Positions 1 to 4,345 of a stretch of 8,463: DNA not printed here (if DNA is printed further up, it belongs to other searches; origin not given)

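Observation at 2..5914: Translationally coupled cassette (giant lectin/7-TM glycoprotein, 3-TM protein, P-loop NTPase): candidate undescribed archaeal morphogenesis or surface-apparatus module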

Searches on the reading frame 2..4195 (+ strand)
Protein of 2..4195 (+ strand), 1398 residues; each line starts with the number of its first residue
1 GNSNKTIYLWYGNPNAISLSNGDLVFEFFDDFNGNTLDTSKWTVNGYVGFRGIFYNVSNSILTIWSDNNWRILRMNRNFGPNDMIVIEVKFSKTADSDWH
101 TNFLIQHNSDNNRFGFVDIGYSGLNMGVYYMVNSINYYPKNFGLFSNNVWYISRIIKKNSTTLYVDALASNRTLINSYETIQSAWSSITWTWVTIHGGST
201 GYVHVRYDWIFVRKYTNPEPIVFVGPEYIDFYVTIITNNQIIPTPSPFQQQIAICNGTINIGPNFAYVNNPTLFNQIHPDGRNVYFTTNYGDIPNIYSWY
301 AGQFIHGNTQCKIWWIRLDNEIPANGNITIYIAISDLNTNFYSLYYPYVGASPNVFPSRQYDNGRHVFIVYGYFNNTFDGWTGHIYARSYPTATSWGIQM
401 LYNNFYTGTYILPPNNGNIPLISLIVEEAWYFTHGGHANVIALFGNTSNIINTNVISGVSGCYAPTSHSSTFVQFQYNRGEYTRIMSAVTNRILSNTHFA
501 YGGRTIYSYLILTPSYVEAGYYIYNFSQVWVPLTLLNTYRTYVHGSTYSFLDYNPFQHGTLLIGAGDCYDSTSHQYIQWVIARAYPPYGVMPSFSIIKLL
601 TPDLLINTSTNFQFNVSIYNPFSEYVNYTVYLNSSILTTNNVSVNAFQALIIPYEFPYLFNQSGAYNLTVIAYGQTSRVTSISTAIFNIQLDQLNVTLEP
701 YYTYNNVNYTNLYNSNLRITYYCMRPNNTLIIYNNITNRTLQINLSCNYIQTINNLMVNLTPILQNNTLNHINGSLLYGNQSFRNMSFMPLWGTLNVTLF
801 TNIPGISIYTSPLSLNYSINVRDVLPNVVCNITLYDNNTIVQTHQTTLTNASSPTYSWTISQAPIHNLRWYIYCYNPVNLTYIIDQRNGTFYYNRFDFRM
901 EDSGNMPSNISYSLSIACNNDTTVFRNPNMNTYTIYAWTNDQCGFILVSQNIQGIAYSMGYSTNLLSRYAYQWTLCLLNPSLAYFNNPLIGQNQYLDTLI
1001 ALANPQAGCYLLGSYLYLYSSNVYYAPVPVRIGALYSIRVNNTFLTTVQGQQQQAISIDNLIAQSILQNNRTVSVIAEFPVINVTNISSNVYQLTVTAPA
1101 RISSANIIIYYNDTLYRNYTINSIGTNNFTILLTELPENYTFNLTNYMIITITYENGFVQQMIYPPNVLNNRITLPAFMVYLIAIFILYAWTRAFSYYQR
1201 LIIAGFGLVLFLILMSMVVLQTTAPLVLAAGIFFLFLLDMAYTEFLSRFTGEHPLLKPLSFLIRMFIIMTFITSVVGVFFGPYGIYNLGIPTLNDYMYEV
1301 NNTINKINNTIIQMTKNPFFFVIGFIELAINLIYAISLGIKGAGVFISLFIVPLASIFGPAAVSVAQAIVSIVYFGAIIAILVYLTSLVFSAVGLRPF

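Call 6: search_protein_families(library=pfam, proteins=[window:2-4195:+], max_evalue=0.1)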
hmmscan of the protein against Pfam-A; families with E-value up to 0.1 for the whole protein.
window:2-4195:+ (1398 aa): 1 family
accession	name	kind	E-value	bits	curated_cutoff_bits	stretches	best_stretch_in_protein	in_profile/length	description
PF10102.14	DUF2341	-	1.2e-12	48.5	23.4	1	2-44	41-83/84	Domain of unknown function (DUF2341)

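Call 7: search_protein_families(library=phrogs, proteins=[window:2-4195:+], max_evalue=0.1)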
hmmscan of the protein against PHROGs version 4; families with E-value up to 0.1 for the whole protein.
window:2-4195:+ (1398 aa): 1 family
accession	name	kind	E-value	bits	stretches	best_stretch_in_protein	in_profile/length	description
phrog_19899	-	unknown function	0.035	14.8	0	750-783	13-46/142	-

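Call 9: search_dna_similar(query=window:2-4195:+, collection=phages, mode=protein, max_evalue=0.01)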
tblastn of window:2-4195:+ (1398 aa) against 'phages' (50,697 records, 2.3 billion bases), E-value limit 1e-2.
Records with a match: 28; places in all: 28; records where one place covers at least 80% of the query: 0.
Best place of each record, by identity: <60% 28.
By first word of the organism name: Sulfolobus 26; Sulfolobales 2.
By host as written in the record: Sulfolobus islandicus 22; - 2; Sulfolobus solfataricus P2 2; Sulfolobus islandicus REY15A 1; Sulfolobus islandicus KVEM10H3 1.
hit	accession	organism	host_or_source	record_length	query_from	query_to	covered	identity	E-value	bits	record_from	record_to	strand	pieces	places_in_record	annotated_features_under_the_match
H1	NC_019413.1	Sulfolobales Mexican rudivirus 1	hot springs at Los Azufres National Park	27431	315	598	20%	27.3%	8e-5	54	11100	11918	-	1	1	structural protein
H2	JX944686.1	Sulfolobales Mexican rod-shaped virus 1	hot springs at Los Azufres National Park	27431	315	598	20%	27.3%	8e-5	54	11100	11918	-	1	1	structural protein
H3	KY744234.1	Sulfolobus islandicus rod-shaped virus 11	Sulfolobus islandicus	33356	315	595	20%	26.2%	6e-3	47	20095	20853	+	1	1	hypothetical protein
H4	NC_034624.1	Sulfolobus islandicus rod-shaped virus 11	Sulfolobus islandicus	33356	315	595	20%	26.2%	6e-3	47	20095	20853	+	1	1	hypothetical protein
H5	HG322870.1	Sulfolobus monocaudavirus SMV1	Sulfolobus solfataricus P2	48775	315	442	9%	37.1%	2e-8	65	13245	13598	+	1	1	conserved archaeal viral protein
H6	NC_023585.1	Sulfolobus monocaudavirus SMV1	Sulfolobus solfataricus P2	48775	315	442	9%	37.1%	2e-8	65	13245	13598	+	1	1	conserved archaeal viral protein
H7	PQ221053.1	Sulfolobus phage SMV1a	Sulfolobus islandicus REY15A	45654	315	442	9%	37.1%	3e-8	65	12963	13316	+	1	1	hypothetical protein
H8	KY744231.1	Sulfolobus islandicus rod-shaped virus 4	Sulfolobus islandicus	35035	315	411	7%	36.0%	1e-3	50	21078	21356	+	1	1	hypothetical protein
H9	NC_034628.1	Sulfolobus islandicus rod-shaped virus 4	Sulfolobus islandicus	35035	315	411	7%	36.0%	1e-3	50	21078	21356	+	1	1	hypothetical protein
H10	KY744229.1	Sulfolobus islandicus rod-shaped virus 8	Sulfolobus islandicus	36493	315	377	5%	45.3%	4e-3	48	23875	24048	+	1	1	hypothetical protein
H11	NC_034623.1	Sulfolobus islandicus rod-shaped virus 8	Sulfolobus islandicus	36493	315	377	5%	45.3%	4e-3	48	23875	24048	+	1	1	hypothetical protein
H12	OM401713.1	Sulfolobus islandicus rod-shaped virus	Sulfolobus islandicus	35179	315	371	4%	46.6%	3e-4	52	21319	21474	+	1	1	none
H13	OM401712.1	Sulfolobus islandicus rod-shaped virus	Sulfolobus islandicus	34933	315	371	4%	46.6%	4e-4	51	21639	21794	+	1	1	none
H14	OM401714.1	Sulfolobus islandicus rod-shaped virus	Sulfolobus islandicus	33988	315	371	4%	44.8%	7e-4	50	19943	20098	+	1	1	none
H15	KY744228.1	Sulfolobus islandicus rod-shaped virus 9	Sulfolobus islandicus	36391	315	371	4%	44.8%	8e-4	50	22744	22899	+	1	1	hypothetical protein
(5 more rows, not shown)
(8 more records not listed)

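Call 51: get_annotated_region(hit=H1, flank=3000)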
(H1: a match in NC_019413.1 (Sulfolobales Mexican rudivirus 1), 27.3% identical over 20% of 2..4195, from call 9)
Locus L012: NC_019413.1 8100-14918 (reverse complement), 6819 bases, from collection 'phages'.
description: Sulfolobales Mexican rudivirus 1, complete genome.
organism: Sulfolobales Mexican rudivirus 1 (NCBI taxid 1245909)
taxonomy: Viruses; Adnaviria; Zilligvirae; Taleaviricota; Tokiviricetes; Ligamenvirales; Rudiviridae; Rudivirus
host: -; source: hot springs at Los Azufres National Park; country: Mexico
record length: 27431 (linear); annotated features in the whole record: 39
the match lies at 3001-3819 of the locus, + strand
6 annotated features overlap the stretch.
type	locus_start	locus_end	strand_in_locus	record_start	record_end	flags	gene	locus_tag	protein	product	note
CDS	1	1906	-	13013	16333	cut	-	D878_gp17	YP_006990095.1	structural protein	orf17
CDS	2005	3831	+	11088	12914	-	-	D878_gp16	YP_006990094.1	structural protein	orf16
CDS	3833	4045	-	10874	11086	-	-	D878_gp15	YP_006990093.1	hypothetical protein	orf15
CDS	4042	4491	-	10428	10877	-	-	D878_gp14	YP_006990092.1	hypothetical protein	nucleoredoxin domain containing protein; orf14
CDS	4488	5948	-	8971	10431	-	-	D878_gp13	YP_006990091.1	hypothetical protein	orf13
CDS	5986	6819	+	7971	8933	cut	-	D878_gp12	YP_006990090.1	hypothetical protein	conserved rudiviral protein; orf12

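Call 52: get_annotated_region(hit=H5, flank=3000)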
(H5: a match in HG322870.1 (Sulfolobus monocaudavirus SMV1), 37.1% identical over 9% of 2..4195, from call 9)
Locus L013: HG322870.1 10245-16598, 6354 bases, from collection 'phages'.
description: Sulfolobus monocaudavirus SMV1 complete genome.
organism: Sulfolobus monocaudavirus SMV1 (NCBI taxid 1351702)
taxonomy: Viruses; Bicaudaviridae
host: Sulfolobus solfataricus P2; source: geyser water; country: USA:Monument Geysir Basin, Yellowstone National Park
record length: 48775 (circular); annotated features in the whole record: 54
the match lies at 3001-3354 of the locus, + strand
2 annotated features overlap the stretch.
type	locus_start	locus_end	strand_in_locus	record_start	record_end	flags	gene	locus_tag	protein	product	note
CDS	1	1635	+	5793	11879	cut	-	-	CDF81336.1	conserved archaeal viral protein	-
CDS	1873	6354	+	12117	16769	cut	-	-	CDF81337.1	conserved archaeal viral protein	-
